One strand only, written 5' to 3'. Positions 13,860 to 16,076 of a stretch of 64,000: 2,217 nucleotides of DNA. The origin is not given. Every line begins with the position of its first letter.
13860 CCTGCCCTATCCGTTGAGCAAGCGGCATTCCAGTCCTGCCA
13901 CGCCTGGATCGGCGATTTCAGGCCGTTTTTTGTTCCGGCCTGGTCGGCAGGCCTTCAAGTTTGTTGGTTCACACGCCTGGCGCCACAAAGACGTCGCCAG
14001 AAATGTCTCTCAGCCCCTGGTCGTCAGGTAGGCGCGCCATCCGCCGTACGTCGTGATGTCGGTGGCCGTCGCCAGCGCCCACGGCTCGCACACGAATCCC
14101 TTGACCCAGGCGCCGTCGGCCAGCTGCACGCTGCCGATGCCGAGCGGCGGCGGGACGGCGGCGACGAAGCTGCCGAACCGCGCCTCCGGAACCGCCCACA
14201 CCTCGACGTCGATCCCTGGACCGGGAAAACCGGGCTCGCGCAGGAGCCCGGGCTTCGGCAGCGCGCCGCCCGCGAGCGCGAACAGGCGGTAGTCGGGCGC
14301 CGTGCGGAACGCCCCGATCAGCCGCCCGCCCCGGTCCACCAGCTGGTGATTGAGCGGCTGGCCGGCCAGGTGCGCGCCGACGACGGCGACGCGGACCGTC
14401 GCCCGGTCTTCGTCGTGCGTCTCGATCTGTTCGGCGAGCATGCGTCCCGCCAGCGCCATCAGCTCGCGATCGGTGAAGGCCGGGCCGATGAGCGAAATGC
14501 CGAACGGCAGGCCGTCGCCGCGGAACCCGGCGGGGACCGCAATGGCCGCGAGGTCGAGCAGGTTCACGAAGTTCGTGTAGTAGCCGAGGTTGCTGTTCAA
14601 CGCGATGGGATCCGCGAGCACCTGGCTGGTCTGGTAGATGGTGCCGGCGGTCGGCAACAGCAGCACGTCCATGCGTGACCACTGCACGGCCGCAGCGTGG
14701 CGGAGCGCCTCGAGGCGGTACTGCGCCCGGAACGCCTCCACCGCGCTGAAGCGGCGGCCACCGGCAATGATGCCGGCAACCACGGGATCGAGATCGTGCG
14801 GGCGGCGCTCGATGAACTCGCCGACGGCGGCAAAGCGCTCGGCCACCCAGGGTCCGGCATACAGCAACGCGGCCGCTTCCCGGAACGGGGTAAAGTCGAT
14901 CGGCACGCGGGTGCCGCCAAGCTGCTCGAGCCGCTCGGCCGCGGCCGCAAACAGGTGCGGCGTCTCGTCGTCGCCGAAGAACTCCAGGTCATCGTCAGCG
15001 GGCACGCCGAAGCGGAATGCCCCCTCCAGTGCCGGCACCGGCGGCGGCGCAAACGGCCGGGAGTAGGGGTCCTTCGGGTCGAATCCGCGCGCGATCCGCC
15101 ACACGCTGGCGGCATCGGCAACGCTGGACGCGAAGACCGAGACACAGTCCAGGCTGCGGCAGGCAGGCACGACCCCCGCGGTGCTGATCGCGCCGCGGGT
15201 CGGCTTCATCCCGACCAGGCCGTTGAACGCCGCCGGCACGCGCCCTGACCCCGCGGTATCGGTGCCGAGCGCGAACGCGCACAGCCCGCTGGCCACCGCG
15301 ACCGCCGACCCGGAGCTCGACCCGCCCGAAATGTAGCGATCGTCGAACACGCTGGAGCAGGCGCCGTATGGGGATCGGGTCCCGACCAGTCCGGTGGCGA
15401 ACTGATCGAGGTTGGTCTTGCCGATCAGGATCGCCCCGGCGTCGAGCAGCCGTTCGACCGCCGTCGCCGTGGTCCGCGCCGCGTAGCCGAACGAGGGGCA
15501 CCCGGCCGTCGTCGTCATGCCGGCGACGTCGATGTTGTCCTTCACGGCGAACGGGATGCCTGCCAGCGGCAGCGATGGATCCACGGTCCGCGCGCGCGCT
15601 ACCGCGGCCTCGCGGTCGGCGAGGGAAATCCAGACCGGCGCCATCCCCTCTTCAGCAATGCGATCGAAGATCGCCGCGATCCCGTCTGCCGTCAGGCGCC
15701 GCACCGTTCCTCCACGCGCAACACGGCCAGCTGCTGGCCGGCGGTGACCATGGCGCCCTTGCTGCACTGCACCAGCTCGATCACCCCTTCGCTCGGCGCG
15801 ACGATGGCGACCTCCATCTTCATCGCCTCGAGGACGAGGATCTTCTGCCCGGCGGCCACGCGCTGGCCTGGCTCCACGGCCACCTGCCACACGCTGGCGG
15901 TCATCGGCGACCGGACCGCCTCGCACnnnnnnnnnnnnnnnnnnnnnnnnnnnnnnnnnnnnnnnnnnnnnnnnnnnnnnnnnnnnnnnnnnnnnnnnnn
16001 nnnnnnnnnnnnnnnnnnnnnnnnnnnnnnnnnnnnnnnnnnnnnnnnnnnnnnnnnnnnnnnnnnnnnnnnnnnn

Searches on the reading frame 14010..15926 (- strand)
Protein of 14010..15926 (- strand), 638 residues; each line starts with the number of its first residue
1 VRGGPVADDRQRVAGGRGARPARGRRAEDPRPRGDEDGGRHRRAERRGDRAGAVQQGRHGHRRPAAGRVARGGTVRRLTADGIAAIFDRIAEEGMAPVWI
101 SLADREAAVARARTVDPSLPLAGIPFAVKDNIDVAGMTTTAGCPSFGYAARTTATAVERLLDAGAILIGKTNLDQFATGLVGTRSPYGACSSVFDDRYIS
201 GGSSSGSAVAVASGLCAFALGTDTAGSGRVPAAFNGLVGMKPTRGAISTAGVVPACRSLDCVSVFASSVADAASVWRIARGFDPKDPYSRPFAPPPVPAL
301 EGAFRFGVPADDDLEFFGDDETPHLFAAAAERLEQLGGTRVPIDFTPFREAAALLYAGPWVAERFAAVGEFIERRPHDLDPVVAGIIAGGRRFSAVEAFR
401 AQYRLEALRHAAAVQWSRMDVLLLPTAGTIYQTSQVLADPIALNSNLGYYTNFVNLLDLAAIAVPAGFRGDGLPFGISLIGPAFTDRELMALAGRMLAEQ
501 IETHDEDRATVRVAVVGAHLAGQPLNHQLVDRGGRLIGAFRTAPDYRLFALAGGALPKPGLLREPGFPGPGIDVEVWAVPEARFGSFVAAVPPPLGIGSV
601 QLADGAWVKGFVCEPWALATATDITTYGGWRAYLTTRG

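Call 7: search_protein_families(library=pfam, proteins=[window:14010-15926:-], max_evalue=0.001)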
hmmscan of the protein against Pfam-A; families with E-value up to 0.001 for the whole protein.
window:14010-15926:- (638 aa): 2 families
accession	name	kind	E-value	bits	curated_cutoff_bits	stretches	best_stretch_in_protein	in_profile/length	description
PF01425.27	Amidase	-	2.2e-88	297.7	27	1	106-489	26-444/445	Amidase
PF21986.1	AH_C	-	5.1e-49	165.8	27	1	511-634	1-122/123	Allophanate hydrolase C-terminal domain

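Call 28: search_protein_families(library=ncbifam, proteins=[window:14010-15926:-])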
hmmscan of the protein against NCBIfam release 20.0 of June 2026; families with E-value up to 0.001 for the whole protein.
window:14010-15926:- (638 aa): 26 families (the best 25 are shown)
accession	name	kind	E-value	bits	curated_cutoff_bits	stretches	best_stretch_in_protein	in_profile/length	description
NF006043.0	PRK08186.1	subfamily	2.9e-246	818.6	487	1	80-636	24-596/600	allophanate hydrolase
TIGR02713.1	allophanate_hyd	equivalog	3.8e-237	788.3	511.05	1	97-634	2-562/563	allophanate hydrolase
TIGR00132.1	gatA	equivalog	7.4e-62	209.6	481.1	2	106-355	39-296/466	Asp-tRNA(Asn)/Glu-tRNA(Gln) amidotransferase subunit GatA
NF005460.0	PRK07056.1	subfamily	8.1e-62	209.6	447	1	75-495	24-448/457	amidase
NF006631.0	PRK09201.1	equivalog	5.2e-61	206.8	461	1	108-499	59-454/466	AtzE family amidohydrolase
TIGR02715.1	amido_AtzE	subfamily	1.3e-60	205.6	425.75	1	110-495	54-443/452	AtzE family amidohydrolase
NF005688.0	PRK07488.1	equivalog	7.2e-59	199.9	532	1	110-495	64-461/474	indoleacetamide hydrolase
NF006169.0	PRK08310.1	equivalog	3.3e-56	191.3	391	1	116-499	21-393/395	amidase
NF004766.0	PRK06102.1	equivalog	3.9e-52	177.9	559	1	98-493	43-444/455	amidase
NF004717.0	PRK06061.1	equivalog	9.8e-51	172.9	498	1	102-502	63-467/483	amidase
NF004815.0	PRK06169.1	equivalog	3.2e-46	157.8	506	1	105-508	59-466/471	amidase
NF004622.0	PRK05962.1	equivalog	1.9e-45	155.5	463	1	103-495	35-423/431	amidase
NF005450.0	PRK07042.1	equivalog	2.1e-44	151.8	458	1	105-494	56-446/464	amidase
NF005565.0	PRK07235.1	subfamily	3.8e-42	144.6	545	1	120-290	87-258/506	amidase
NF006006.0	PRK08137.1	equivalog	4.5e-42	144.5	534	1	117-290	97-277/529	amidase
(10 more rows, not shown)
